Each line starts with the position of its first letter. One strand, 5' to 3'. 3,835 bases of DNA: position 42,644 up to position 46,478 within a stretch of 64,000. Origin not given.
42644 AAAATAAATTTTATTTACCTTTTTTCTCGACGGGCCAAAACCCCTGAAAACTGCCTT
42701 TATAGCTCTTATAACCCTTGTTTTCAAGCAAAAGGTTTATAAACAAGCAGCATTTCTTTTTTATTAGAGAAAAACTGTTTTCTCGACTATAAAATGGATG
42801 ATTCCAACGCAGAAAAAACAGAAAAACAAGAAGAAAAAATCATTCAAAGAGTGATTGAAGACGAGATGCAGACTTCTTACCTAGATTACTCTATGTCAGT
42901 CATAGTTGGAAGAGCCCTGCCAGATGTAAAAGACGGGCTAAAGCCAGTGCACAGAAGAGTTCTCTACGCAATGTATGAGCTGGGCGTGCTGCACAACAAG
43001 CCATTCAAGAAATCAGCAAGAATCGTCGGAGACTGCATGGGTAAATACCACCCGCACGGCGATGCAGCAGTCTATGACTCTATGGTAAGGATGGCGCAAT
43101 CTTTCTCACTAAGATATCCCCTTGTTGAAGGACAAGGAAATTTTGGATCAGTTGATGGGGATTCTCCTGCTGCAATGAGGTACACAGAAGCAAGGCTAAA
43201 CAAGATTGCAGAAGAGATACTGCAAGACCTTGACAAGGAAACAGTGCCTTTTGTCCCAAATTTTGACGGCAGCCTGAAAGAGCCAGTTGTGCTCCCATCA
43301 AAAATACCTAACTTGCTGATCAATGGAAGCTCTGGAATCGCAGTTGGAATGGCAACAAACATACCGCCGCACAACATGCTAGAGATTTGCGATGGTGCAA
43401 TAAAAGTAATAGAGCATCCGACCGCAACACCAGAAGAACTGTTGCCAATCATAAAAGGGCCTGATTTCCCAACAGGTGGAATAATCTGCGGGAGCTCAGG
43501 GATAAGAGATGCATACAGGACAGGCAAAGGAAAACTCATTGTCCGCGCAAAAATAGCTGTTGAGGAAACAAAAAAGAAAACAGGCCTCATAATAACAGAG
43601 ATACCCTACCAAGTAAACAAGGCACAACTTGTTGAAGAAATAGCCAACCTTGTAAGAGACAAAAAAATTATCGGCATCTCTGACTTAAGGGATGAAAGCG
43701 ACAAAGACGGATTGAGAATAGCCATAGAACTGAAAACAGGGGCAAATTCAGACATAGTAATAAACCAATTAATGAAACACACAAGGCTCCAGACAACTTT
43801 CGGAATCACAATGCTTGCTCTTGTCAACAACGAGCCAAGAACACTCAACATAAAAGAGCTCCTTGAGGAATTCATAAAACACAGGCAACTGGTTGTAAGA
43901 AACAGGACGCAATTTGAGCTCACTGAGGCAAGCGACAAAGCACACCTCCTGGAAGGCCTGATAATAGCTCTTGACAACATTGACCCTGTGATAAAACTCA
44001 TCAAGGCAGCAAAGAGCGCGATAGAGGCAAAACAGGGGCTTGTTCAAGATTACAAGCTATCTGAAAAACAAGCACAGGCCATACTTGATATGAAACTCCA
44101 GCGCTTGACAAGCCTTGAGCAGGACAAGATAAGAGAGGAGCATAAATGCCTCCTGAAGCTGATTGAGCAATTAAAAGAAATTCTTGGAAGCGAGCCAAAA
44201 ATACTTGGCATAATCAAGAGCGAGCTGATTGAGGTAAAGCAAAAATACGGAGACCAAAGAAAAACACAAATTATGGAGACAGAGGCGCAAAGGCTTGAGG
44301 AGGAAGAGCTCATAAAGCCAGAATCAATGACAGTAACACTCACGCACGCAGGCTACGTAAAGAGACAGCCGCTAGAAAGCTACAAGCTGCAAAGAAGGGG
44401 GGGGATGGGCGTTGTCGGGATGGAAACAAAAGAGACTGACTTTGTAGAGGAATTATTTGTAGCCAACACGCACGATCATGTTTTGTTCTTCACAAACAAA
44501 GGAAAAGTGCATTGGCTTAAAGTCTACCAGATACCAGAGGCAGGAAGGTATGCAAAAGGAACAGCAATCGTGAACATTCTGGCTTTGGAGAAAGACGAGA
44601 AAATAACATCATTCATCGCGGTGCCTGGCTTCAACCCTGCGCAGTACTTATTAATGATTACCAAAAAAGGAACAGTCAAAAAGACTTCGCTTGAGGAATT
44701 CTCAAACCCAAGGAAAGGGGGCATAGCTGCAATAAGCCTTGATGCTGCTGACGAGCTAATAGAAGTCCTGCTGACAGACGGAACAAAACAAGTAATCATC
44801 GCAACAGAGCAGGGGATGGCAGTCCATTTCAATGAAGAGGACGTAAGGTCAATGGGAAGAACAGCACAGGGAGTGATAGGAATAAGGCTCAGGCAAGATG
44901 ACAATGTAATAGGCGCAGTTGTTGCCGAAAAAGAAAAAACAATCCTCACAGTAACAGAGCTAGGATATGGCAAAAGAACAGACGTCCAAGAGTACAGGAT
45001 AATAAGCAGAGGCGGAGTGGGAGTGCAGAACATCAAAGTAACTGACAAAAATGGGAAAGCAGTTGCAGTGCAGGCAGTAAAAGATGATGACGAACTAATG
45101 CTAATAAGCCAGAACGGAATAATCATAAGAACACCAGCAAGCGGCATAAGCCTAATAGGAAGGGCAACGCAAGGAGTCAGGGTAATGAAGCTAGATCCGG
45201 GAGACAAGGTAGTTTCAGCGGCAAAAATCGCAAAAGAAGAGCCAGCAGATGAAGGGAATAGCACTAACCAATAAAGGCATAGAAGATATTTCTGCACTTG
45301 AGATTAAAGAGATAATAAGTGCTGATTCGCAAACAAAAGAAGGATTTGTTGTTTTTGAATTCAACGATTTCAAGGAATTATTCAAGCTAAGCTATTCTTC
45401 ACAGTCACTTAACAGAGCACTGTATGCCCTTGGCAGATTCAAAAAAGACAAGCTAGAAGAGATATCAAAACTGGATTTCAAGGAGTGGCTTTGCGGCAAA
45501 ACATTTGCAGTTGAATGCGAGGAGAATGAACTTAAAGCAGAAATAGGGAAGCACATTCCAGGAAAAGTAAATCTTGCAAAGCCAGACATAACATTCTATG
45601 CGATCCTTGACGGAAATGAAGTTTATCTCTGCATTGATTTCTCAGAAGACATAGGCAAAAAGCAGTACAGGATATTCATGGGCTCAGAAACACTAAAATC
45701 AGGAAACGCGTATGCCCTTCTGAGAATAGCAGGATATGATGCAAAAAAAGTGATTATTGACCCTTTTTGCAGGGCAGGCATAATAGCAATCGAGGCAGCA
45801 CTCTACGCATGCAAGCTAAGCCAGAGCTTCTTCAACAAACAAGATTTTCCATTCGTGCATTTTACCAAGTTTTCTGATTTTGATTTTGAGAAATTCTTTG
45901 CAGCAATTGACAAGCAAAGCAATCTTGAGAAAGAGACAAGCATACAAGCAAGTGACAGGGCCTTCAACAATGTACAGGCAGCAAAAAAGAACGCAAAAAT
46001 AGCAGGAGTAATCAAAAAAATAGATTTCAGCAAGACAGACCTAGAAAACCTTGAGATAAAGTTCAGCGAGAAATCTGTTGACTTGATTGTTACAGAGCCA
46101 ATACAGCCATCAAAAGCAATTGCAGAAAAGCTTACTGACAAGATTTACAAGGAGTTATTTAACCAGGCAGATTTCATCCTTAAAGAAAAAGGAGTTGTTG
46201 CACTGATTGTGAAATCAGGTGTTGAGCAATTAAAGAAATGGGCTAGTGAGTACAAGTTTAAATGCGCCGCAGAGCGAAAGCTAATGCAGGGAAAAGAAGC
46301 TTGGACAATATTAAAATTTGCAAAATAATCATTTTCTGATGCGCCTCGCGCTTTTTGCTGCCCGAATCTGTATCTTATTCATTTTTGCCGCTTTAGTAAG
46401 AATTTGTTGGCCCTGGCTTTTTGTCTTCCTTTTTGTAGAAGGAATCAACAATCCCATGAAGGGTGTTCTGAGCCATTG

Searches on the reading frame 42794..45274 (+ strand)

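Call 30: search_protein_families(library=pfam, proteins=[window:42794-45274:+], max_evalue=0.001)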
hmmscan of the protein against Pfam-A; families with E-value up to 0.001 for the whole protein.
window:42794-45274:+ (826 aa): 2 families
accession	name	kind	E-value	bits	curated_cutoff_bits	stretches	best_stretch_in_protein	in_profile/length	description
PF00521.26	DNA_topoisoIV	-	2e-168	561.2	31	1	40-478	1-431/432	DNA gyrase/topoisomerase IV, subunit A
PF03989.18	DNA_gyraseA_C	-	3.4e-77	254.1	27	6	766-811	1-46/48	DNA gyrase C-terminal domain, beta-propeller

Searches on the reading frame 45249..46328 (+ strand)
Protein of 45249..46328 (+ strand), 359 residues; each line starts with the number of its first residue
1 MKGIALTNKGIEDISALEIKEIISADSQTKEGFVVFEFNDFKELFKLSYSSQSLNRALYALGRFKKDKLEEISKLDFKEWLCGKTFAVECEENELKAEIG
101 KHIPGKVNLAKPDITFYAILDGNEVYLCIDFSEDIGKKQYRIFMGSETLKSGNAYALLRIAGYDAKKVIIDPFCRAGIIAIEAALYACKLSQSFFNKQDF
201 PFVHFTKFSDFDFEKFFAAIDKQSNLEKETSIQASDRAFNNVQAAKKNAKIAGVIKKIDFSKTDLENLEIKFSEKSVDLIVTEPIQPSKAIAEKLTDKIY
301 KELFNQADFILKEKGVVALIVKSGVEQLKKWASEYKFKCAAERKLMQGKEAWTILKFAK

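Call 30: search_protein_families(library=pfam, proteins=[window:45249-46328:+], max_evalue=0.001)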
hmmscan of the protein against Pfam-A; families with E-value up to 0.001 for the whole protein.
window:45249-46328:+ (359 aa): 2 families
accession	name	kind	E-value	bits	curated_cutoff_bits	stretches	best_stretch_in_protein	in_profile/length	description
PF01170.24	UPF0020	-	2.2e-24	86.7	22.3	1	139-346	2-190/197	RMKL-like, methyltransferase domain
PF05175.20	MTS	-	5.7e-05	23.3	23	1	227-325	53-144/170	Methyltransferase small domain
